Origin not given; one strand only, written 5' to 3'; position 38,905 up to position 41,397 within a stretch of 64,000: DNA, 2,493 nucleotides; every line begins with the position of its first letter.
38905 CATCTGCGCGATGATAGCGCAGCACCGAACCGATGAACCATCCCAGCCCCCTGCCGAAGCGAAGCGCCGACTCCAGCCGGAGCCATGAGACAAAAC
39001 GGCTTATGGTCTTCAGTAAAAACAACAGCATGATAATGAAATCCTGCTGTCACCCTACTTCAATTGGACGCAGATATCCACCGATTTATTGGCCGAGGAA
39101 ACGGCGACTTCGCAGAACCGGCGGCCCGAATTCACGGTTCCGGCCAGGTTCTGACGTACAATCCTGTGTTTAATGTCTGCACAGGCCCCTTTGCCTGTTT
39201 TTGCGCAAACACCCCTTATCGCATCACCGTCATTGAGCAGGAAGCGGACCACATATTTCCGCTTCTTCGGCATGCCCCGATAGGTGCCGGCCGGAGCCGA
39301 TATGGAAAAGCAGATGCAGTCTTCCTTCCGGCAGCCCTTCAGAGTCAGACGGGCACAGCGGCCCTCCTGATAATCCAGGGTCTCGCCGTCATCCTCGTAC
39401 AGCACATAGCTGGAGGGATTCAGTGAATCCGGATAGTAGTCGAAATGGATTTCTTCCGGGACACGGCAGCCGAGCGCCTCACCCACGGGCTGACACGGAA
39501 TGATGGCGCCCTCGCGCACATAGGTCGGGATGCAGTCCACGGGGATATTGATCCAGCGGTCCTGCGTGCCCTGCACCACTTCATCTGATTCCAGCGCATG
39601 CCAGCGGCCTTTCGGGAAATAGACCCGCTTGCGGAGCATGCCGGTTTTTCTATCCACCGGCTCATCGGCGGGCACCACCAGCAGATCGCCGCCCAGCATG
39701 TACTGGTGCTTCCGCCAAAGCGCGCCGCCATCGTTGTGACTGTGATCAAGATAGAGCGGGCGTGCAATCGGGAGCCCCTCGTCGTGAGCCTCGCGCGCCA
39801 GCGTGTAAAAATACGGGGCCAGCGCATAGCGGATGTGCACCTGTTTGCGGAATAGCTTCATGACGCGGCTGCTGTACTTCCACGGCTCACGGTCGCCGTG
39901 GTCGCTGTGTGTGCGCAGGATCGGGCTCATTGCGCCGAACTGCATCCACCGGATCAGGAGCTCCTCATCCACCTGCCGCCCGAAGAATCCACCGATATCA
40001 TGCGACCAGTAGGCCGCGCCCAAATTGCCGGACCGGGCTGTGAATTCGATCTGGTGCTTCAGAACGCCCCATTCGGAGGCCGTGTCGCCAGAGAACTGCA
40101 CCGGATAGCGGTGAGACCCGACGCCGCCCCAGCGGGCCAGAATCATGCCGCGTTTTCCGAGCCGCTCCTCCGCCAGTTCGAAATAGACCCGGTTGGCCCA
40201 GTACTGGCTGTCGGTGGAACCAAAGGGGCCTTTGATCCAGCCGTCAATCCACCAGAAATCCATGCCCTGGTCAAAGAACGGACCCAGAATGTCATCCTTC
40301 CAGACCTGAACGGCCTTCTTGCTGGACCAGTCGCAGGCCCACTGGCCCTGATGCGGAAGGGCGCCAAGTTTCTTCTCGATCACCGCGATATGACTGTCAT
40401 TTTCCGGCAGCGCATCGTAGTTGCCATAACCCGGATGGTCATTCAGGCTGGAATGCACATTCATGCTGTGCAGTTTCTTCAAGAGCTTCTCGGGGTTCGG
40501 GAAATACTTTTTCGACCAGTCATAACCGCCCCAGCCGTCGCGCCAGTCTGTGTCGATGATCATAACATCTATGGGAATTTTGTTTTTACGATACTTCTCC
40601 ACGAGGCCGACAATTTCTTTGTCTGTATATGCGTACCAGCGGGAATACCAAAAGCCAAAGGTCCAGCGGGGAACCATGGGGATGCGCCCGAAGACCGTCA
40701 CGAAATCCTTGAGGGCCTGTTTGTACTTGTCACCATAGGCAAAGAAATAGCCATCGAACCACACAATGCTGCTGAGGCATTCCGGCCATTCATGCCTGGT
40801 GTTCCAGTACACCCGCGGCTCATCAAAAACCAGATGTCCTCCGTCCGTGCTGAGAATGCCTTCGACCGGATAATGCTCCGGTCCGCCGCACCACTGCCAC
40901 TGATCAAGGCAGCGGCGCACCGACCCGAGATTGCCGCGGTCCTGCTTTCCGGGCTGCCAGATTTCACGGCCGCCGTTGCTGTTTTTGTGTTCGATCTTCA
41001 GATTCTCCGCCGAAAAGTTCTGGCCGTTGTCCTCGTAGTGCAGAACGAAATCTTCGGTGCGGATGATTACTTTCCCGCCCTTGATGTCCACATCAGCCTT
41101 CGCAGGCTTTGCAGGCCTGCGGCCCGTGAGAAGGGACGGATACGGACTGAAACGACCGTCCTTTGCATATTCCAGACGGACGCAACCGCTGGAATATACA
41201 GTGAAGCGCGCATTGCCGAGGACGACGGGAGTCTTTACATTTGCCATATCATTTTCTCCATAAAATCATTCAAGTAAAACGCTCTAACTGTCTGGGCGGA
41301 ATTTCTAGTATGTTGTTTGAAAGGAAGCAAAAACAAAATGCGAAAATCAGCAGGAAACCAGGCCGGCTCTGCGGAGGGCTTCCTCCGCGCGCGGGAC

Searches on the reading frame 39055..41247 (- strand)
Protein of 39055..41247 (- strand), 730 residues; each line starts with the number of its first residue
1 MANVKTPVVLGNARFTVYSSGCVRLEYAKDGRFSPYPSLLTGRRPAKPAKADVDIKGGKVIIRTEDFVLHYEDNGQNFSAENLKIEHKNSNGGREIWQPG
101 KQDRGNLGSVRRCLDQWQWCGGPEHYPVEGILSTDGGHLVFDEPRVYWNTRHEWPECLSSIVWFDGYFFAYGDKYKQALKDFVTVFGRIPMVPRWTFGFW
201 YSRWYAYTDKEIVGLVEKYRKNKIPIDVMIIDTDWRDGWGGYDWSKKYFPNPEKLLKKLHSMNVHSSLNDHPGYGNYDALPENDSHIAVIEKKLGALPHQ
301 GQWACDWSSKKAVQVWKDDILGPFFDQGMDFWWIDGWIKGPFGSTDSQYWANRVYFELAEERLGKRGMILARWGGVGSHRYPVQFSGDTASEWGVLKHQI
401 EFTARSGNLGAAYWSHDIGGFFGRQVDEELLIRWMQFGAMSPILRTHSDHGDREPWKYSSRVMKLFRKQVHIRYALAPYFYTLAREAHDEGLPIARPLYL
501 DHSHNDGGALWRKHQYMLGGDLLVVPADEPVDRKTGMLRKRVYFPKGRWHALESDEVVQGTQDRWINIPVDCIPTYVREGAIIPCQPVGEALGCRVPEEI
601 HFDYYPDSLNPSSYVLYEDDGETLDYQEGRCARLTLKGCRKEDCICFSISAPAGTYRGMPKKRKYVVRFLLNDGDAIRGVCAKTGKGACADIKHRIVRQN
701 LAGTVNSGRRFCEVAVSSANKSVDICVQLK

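Call 20: search_protein_families(library=pfam, proteins=[window:39055-41247:-])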
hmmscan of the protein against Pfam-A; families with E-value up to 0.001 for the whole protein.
window:39055-41247:- (730 aa): 3 families
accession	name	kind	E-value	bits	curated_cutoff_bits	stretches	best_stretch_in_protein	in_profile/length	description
PF01055.32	Glyco_hydro_31_2nd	-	3.1e-70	237.6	23.5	1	190-483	2-328/328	Glycosyl hydrolases family 31 TIM-barrel domain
PF17137.9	DUF5110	-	9e-18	64.5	27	1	600-670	2-69/71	Domain of unknown function (DUF5110)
PF21365.3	Glyco_hydro_31_3rd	-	1.2e-15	58.1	24.4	1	491-583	1-87/87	Glycosyl hydrolase family 31 C-terminal domain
